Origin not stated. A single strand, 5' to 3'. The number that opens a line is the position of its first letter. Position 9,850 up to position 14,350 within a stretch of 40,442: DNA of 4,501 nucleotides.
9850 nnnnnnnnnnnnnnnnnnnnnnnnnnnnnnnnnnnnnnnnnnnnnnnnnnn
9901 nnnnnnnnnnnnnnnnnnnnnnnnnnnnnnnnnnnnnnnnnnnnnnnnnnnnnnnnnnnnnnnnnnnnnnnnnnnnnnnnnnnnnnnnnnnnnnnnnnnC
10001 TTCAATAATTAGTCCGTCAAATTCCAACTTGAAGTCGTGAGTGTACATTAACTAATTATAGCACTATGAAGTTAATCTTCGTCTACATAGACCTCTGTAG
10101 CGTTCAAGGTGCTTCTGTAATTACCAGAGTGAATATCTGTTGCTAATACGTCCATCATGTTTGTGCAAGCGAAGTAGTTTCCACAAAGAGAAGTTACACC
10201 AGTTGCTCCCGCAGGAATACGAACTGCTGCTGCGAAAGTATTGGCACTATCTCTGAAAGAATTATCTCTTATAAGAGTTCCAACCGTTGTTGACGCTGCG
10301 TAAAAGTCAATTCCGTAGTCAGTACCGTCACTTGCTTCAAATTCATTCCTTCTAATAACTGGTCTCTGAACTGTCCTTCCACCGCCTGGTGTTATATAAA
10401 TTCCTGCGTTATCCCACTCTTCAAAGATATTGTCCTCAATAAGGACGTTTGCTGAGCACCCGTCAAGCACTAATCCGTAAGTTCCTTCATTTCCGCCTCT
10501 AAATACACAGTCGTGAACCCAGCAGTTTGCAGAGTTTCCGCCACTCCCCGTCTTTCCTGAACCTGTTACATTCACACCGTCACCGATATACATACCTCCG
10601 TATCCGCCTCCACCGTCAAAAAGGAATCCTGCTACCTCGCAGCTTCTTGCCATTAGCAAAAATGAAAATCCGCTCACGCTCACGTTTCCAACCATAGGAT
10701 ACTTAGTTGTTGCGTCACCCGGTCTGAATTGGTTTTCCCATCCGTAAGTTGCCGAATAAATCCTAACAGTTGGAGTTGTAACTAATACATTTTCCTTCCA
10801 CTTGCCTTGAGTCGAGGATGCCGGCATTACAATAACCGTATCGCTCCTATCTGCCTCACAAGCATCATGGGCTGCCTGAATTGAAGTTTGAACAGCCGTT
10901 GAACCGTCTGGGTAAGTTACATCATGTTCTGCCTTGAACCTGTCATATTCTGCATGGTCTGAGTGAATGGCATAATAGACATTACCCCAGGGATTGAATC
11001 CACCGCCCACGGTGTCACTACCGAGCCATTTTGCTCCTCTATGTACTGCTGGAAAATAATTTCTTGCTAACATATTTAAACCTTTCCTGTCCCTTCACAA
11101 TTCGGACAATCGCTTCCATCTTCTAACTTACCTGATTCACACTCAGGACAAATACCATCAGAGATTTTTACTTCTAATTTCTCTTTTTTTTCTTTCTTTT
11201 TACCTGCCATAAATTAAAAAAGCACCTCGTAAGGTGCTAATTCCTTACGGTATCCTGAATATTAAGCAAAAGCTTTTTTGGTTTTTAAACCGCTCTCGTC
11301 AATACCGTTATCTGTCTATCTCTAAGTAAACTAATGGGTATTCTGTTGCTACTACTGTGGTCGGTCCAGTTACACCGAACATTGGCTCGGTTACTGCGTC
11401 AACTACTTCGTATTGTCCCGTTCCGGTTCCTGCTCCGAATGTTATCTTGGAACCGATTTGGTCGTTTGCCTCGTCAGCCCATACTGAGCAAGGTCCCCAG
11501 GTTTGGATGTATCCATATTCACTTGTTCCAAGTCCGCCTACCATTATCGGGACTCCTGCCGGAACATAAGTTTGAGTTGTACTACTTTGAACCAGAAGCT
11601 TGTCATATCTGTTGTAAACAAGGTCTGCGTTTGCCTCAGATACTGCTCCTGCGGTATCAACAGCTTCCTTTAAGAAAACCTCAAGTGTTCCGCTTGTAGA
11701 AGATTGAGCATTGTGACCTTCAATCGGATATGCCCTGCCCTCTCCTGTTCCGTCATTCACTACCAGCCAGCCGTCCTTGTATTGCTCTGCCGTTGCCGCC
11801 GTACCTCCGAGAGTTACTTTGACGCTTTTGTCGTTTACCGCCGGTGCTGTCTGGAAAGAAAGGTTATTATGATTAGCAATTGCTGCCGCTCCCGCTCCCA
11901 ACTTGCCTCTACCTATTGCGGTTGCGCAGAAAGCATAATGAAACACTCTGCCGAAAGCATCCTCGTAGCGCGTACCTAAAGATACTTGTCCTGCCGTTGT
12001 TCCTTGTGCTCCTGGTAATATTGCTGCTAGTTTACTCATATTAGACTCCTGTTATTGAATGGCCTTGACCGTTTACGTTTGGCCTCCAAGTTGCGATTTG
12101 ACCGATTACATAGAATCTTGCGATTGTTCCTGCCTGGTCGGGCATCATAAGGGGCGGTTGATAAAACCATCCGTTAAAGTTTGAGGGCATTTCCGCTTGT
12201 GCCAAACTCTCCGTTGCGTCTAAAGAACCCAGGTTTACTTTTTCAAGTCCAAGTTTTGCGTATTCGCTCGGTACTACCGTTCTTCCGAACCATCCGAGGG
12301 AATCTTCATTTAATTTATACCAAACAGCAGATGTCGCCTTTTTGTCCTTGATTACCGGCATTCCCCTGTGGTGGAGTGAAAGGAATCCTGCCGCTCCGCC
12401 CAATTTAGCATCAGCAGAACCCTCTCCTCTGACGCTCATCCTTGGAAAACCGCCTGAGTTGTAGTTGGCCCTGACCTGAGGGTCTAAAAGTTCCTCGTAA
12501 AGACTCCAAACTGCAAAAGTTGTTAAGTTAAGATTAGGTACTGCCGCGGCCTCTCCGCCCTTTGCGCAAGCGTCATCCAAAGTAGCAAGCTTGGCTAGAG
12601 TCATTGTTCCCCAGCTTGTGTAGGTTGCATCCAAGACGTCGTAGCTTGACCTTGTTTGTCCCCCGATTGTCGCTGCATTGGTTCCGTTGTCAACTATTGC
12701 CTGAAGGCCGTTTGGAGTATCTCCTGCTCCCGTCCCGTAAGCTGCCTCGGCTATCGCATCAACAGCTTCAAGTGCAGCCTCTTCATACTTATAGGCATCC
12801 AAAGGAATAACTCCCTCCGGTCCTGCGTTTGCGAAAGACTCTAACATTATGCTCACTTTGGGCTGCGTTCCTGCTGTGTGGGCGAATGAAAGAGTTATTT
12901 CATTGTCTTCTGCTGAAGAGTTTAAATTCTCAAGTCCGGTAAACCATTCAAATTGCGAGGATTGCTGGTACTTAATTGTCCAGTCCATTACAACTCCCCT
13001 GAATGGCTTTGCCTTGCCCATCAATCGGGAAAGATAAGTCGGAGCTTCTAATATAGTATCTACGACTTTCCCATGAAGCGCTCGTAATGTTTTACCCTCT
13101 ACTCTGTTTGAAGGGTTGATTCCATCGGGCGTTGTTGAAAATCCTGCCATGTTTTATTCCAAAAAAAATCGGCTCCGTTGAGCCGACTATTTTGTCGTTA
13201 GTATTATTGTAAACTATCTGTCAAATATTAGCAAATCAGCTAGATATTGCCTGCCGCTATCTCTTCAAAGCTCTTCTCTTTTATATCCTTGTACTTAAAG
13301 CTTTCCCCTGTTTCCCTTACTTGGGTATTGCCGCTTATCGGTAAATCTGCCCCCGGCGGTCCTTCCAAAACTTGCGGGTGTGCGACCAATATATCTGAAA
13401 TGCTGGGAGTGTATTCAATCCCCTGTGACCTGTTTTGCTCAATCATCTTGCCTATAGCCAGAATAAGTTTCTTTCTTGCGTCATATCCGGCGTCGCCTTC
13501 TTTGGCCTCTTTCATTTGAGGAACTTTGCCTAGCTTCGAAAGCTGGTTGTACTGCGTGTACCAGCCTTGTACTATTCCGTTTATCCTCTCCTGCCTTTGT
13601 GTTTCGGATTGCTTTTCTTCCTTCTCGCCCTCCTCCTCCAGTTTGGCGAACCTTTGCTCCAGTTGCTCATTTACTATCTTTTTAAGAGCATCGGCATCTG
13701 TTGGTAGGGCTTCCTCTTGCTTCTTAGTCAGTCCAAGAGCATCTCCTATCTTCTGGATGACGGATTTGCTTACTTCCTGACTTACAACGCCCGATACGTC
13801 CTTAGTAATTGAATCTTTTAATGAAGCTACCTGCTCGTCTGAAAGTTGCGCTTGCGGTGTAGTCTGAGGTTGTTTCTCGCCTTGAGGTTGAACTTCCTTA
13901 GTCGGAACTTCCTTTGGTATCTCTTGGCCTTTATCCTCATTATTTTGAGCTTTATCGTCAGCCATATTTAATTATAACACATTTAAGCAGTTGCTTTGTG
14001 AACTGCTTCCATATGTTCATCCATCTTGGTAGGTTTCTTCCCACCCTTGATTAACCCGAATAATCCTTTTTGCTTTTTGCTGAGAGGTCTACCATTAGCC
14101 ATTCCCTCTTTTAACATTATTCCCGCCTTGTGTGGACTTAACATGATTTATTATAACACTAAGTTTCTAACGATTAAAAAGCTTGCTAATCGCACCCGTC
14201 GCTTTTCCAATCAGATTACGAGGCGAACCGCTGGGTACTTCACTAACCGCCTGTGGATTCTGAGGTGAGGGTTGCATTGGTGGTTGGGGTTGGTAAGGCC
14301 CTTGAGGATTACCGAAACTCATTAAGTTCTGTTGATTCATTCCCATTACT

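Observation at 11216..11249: Mutually exclusive 7-bp hairpins (antiterminator versus terminator) just after the head genes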

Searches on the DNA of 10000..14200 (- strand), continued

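Call 41: search_with_rna_model(model_id=R1, sources=[L100, L101, L102, L103, L104, L105, L106, L107, L108, L109, L110, L111, L112, L113, L114, L115, L116, L117, L118, L119, L120, L121, L122, L123, L124, L125, L126, L127, L128, L129, L130, L131, L132, L133, L134, L135, L136, L137, L138, L139, L140, L141, L142, L143, L144, L145, L146, L147, L148, L149, L150, L151, L152, L153, L154, L155, L156, L157, L158, L159, L160, L161, L162, L163, L164, L165, L166, L167, L168, L169, L170, L171, L172, L173, L174, L175, L176, L177, L178, L179, L180, L181, L182, L183, L184, L185, L186, L187, L188, L189, L190, L191, L192, L193, L194, L195, L196, L197, L198, L199], max_evalue=1)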
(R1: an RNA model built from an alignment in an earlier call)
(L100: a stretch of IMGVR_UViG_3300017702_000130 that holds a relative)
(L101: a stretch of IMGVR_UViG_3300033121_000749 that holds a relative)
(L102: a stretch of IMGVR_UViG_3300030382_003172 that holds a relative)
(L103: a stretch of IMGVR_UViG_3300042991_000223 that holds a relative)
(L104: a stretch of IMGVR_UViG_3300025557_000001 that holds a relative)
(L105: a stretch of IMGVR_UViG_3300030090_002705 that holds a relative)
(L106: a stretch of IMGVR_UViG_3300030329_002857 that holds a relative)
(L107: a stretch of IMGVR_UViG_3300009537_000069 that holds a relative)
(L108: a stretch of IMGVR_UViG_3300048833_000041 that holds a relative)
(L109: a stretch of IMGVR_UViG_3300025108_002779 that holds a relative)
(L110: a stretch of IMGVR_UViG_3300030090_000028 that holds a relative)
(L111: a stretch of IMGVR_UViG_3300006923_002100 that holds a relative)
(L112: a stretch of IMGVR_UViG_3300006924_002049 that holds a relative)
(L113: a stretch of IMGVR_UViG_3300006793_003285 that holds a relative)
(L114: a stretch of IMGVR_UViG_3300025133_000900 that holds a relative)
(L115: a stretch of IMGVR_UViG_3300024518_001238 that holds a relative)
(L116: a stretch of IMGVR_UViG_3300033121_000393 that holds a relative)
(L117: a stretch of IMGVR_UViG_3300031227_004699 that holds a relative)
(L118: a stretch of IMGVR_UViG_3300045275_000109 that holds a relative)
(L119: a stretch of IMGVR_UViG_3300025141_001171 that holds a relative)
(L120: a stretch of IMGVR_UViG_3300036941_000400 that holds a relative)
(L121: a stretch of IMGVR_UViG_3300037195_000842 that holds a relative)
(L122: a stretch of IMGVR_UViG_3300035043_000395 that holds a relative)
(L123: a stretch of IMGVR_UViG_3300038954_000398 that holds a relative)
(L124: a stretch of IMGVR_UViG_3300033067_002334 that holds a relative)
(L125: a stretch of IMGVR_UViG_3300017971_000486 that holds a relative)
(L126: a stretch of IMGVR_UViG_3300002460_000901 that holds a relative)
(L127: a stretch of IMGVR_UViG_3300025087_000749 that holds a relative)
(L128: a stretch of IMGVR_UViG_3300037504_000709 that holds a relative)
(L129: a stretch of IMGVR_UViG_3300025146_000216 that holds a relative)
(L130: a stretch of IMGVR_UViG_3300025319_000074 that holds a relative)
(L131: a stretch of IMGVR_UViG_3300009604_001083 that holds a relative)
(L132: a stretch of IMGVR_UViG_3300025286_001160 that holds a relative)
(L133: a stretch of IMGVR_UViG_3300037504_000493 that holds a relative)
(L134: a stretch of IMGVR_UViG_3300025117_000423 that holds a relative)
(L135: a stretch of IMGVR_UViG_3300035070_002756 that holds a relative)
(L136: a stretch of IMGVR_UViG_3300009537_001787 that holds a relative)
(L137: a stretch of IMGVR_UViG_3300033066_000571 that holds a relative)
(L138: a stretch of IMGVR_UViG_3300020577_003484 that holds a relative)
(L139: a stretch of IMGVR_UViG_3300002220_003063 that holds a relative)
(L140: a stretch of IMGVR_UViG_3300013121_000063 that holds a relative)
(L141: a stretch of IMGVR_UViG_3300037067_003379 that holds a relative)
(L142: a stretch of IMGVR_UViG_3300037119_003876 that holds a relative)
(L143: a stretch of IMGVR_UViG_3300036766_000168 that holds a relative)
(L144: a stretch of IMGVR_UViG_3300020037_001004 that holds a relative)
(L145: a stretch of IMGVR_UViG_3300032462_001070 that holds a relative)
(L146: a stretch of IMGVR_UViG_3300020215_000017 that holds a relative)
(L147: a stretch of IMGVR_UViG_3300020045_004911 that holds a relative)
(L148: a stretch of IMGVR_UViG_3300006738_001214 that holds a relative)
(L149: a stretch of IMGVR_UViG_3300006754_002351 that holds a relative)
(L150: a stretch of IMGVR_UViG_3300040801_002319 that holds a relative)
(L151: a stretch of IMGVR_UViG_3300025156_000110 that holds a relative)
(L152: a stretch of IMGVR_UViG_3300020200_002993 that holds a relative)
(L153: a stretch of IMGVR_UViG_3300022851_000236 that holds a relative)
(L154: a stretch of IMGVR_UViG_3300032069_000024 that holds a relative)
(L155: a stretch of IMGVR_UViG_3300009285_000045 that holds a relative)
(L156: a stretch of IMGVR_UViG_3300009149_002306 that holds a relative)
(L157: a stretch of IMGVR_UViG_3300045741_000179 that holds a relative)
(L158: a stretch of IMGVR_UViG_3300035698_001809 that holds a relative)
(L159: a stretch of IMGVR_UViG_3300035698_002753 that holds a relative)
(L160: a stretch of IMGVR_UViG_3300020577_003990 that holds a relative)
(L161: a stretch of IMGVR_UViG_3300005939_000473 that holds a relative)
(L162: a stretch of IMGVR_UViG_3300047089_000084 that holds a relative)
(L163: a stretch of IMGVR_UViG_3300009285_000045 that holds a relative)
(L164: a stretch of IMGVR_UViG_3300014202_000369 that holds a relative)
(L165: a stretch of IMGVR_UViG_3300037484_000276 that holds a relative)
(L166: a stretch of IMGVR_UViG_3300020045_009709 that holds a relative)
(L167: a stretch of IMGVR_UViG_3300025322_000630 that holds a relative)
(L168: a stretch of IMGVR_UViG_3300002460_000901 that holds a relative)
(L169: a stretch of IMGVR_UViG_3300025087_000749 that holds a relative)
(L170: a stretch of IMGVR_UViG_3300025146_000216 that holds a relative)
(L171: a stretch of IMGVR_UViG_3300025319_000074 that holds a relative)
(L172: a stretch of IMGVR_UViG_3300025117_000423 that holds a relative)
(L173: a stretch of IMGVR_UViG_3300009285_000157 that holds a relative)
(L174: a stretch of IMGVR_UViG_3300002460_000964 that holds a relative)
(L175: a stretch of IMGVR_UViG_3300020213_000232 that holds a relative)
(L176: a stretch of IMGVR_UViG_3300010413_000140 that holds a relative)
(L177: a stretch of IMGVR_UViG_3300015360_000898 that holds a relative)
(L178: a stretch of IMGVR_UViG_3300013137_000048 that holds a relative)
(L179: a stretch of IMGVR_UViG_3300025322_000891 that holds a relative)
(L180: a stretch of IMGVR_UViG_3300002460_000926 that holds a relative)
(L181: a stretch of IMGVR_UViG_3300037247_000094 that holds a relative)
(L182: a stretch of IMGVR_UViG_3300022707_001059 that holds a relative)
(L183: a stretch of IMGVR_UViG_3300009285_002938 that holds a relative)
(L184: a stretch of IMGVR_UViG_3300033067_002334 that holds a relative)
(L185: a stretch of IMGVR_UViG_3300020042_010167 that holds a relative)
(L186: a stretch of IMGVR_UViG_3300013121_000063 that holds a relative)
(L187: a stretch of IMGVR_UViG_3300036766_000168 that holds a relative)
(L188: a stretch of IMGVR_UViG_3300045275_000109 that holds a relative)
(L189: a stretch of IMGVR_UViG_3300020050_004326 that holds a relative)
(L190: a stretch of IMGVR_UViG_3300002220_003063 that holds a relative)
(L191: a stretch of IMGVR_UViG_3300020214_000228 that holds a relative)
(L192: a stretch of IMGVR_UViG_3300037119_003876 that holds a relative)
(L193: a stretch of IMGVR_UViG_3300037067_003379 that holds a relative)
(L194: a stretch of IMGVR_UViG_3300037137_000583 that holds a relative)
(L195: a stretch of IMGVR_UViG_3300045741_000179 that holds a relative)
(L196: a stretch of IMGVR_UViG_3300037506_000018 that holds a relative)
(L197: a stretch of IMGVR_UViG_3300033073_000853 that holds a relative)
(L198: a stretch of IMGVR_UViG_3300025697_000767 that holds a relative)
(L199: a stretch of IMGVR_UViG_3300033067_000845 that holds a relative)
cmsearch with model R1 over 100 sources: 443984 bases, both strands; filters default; matches with E-value up to 1: 22.
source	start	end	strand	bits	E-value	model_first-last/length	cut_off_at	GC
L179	2207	2237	+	40.1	1.5e-07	1-38/38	no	0.45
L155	3191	3221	+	40.1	1.6e-07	1-38/38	no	0.39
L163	2239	2269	+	40.1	1.6e-07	1-38/38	no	0.39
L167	2230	2261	+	39.8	1.9e-07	1-38/38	no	0.41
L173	2228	2258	+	39.4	2.3e-07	1-38/38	no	0.35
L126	3180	3210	+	39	3e-07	1-38/38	no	0.45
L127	3180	3210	+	39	3e-07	1-38/38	no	0.45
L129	3180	3210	+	39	3e-07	1-38/38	no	0.45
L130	3180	3210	+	39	3e-07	1-38/38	no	0.45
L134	3180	3210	+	39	3e-07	1-38/38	no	0.45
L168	2216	2246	+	39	3e-07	1-38/38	no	0.45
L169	2216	2246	+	39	3e-07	1-38/38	no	0.45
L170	2216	2246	+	39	3e-07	1-38/38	no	0.45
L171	2216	2246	+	39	3e-07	1-38/38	no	0.45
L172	2216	2246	+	39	3e-07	1-38/38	no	0.45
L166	2238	2269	+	38.3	4.9e-07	1-38/38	no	0.47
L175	2223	2253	+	38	5.6e-07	1-38/38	no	0.48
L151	3159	3203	+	36.8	1.2e-06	1-38/38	no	0.58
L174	356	386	+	36.4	1.6e-06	1-38/38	no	0.42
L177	2248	2301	+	35.9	2.1e-06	1-38/38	no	0.46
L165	2225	2276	+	29.3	0.00013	1-38/38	no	0.42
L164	2234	2276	+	20.6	0.029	1-38/38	no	0.47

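Call 55: search_rna_families(sources=[L018, L021, L032, L034, L178, L006, L009, L180, L181, L176, L183, L087], threshold=evalue, max_evalue=1)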
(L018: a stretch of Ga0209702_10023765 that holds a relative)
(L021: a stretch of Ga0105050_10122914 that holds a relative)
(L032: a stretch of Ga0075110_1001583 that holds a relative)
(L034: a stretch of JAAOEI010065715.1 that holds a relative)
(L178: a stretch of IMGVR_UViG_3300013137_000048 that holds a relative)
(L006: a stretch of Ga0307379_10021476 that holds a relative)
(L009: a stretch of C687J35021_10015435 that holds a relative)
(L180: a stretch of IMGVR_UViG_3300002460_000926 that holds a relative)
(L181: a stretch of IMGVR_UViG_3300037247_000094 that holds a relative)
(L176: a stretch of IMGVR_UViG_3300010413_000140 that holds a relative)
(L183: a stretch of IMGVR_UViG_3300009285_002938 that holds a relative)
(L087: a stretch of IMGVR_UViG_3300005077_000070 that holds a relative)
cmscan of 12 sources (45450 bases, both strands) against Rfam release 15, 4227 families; matches with E-value up to 1: 2.
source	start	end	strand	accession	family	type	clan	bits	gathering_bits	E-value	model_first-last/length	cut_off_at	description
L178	260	325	-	RF02621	BSnc120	Gene; sRNA;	-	27.3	114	0.031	1-88/88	no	Brucella sRNA 120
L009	2825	2850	-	RF02914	DUF805b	Cis-reg;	CL00115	21.5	35.6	0.096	1-35/35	no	DUF805b RNA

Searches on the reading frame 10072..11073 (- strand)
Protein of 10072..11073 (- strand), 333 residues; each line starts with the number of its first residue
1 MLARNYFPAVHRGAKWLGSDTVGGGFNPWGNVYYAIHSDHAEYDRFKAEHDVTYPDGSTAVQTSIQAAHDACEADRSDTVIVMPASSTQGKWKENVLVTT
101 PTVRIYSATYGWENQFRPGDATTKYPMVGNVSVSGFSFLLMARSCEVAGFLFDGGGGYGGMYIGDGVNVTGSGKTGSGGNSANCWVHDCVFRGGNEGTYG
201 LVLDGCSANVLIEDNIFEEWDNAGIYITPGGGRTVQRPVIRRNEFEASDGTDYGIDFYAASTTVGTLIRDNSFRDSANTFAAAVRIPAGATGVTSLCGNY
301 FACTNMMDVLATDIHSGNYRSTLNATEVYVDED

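Call 8: search_protein_families(library=phrogs, proteins=[window:10072-11073:-], max_evalue=0.01)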
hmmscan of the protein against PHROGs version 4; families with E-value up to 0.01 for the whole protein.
window:10072-11073:- (333 aa): 0 families

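Call 28: search_protein_families(library=pfam, proteins=[window:10072-11073:-], max_evalue=0.01)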
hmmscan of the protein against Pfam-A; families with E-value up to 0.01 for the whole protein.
window:10072-11073:- (333 aa): 2 families
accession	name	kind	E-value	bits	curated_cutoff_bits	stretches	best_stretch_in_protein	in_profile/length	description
PF13229.12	Beta_helix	-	4.4e-08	33.4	25.9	1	166-274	38-135/158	Right handed beta helix region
PF05048.19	NosD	-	5.9e-06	26.3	23.6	1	180-301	67-169/212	Periplasmic copper-binding protein (NosD)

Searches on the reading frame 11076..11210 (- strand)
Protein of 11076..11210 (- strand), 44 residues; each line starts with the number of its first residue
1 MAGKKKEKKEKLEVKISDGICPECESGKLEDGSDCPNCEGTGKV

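Call 8: search_protein_families(library=phrogs, proteins=[window:11076-11210:-], max_evalue=0.01)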
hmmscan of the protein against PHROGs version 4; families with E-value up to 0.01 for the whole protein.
window:11076-11210:- (44 aa): 0 families

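Call 28: search_protein_families(library=pfam, proteins=[window:11076-11210:-], max_evalue=0.01)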
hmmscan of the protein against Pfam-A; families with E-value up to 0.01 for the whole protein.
window:11076-11210:- (44 aa): 1 family
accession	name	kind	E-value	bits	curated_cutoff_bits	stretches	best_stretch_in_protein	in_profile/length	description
PF18551.6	TackOD1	-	0.0025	17.9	32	1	20-40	76-96/188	Thaumarchaeal output domain 1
